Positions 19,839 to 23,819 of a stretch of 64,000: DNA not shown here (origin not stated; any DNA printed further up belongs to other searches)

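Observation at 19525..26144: HydBC-type (Bfu-like) flavin/Fe-S complex whose third subunit is a 1226-aa 2Fe2S-GltD-NuoG/FdhA-like fusion, with a trailing rubrerythrin-like gene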

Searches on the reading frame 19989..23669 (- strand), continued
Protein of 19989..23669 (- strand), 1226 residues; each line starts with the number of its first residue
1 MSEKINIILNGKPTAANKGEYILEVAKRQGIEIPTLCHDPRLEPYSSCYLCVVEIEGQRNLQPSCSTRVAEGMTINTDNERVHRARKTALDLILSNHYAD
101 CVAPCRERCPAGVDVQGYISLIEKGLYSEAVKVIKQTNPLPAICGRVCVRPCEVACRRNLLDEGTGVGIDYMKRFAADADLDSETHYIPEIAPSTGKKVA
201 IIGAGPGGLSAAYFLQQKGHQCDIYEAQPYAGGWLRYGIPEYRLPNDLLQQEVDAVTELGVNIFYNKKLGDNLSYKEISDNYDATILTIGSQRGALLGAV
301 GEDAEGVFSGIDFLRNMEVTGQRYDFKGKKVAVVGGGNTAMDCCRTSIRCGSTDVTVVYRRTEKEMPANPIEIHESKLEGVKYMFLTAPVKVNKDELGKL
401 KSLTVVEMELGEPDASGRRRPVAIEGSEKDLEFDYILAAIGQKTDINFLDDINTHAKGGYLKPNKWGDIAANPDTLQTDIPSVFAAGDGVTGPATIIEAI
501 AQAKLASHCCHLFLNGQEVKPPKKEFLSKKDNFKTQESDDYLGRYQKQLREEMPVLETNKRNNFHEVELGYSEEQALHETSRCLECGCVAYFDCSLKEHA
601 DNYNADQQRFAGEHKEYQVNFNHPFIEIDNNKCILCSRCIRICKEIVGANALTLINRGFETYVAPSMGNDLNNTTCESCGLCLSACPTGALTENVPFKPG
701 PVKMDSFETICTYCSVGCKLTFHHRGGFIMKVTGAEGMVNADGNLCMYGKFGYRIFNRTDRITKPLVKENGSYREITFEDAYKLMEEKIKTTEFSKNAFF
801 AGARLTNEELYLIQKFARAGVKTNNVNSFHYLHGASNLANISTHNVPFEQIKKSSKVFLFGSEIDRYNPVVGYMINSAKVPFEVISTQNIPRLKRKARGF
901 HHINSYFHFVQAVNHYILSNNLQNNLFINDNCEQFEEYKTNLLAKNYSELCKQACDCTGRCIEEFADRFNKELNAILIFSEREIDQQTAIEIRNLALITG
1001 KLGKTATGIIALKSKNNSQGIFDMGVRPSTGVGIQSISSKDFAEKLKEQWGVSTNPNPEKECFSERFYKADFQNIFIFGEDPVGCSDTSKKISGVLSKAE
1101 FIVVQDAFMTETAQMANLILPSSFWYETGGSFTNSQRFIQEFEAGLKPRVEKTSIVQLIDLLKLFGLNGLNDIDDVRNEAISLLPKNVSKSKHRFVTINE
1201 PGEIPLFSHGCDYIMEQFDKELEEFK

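Call 20: search_solved_structures(query=window:19989-23669:-, max_evalue=1e-150, show_alignments=3)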
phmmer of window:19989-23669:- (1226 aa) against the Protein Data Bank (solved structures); distinct sequences matched with E-value up to 1e-150: 3.
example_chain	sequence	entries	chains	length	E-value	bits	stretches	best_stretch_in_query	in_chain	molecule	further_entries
9bov_A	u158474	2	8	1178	3.7e-240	803.2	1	7-1187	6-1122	Molybdopterin oxidoreductase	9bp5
8oh5_C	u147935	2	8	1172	3e-237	793.5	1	3-1037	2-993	Formate dehydrogenase-O, major subunit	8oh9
9n5u_A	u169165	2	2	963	3.6e-186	624.4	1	2-821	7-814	NfnA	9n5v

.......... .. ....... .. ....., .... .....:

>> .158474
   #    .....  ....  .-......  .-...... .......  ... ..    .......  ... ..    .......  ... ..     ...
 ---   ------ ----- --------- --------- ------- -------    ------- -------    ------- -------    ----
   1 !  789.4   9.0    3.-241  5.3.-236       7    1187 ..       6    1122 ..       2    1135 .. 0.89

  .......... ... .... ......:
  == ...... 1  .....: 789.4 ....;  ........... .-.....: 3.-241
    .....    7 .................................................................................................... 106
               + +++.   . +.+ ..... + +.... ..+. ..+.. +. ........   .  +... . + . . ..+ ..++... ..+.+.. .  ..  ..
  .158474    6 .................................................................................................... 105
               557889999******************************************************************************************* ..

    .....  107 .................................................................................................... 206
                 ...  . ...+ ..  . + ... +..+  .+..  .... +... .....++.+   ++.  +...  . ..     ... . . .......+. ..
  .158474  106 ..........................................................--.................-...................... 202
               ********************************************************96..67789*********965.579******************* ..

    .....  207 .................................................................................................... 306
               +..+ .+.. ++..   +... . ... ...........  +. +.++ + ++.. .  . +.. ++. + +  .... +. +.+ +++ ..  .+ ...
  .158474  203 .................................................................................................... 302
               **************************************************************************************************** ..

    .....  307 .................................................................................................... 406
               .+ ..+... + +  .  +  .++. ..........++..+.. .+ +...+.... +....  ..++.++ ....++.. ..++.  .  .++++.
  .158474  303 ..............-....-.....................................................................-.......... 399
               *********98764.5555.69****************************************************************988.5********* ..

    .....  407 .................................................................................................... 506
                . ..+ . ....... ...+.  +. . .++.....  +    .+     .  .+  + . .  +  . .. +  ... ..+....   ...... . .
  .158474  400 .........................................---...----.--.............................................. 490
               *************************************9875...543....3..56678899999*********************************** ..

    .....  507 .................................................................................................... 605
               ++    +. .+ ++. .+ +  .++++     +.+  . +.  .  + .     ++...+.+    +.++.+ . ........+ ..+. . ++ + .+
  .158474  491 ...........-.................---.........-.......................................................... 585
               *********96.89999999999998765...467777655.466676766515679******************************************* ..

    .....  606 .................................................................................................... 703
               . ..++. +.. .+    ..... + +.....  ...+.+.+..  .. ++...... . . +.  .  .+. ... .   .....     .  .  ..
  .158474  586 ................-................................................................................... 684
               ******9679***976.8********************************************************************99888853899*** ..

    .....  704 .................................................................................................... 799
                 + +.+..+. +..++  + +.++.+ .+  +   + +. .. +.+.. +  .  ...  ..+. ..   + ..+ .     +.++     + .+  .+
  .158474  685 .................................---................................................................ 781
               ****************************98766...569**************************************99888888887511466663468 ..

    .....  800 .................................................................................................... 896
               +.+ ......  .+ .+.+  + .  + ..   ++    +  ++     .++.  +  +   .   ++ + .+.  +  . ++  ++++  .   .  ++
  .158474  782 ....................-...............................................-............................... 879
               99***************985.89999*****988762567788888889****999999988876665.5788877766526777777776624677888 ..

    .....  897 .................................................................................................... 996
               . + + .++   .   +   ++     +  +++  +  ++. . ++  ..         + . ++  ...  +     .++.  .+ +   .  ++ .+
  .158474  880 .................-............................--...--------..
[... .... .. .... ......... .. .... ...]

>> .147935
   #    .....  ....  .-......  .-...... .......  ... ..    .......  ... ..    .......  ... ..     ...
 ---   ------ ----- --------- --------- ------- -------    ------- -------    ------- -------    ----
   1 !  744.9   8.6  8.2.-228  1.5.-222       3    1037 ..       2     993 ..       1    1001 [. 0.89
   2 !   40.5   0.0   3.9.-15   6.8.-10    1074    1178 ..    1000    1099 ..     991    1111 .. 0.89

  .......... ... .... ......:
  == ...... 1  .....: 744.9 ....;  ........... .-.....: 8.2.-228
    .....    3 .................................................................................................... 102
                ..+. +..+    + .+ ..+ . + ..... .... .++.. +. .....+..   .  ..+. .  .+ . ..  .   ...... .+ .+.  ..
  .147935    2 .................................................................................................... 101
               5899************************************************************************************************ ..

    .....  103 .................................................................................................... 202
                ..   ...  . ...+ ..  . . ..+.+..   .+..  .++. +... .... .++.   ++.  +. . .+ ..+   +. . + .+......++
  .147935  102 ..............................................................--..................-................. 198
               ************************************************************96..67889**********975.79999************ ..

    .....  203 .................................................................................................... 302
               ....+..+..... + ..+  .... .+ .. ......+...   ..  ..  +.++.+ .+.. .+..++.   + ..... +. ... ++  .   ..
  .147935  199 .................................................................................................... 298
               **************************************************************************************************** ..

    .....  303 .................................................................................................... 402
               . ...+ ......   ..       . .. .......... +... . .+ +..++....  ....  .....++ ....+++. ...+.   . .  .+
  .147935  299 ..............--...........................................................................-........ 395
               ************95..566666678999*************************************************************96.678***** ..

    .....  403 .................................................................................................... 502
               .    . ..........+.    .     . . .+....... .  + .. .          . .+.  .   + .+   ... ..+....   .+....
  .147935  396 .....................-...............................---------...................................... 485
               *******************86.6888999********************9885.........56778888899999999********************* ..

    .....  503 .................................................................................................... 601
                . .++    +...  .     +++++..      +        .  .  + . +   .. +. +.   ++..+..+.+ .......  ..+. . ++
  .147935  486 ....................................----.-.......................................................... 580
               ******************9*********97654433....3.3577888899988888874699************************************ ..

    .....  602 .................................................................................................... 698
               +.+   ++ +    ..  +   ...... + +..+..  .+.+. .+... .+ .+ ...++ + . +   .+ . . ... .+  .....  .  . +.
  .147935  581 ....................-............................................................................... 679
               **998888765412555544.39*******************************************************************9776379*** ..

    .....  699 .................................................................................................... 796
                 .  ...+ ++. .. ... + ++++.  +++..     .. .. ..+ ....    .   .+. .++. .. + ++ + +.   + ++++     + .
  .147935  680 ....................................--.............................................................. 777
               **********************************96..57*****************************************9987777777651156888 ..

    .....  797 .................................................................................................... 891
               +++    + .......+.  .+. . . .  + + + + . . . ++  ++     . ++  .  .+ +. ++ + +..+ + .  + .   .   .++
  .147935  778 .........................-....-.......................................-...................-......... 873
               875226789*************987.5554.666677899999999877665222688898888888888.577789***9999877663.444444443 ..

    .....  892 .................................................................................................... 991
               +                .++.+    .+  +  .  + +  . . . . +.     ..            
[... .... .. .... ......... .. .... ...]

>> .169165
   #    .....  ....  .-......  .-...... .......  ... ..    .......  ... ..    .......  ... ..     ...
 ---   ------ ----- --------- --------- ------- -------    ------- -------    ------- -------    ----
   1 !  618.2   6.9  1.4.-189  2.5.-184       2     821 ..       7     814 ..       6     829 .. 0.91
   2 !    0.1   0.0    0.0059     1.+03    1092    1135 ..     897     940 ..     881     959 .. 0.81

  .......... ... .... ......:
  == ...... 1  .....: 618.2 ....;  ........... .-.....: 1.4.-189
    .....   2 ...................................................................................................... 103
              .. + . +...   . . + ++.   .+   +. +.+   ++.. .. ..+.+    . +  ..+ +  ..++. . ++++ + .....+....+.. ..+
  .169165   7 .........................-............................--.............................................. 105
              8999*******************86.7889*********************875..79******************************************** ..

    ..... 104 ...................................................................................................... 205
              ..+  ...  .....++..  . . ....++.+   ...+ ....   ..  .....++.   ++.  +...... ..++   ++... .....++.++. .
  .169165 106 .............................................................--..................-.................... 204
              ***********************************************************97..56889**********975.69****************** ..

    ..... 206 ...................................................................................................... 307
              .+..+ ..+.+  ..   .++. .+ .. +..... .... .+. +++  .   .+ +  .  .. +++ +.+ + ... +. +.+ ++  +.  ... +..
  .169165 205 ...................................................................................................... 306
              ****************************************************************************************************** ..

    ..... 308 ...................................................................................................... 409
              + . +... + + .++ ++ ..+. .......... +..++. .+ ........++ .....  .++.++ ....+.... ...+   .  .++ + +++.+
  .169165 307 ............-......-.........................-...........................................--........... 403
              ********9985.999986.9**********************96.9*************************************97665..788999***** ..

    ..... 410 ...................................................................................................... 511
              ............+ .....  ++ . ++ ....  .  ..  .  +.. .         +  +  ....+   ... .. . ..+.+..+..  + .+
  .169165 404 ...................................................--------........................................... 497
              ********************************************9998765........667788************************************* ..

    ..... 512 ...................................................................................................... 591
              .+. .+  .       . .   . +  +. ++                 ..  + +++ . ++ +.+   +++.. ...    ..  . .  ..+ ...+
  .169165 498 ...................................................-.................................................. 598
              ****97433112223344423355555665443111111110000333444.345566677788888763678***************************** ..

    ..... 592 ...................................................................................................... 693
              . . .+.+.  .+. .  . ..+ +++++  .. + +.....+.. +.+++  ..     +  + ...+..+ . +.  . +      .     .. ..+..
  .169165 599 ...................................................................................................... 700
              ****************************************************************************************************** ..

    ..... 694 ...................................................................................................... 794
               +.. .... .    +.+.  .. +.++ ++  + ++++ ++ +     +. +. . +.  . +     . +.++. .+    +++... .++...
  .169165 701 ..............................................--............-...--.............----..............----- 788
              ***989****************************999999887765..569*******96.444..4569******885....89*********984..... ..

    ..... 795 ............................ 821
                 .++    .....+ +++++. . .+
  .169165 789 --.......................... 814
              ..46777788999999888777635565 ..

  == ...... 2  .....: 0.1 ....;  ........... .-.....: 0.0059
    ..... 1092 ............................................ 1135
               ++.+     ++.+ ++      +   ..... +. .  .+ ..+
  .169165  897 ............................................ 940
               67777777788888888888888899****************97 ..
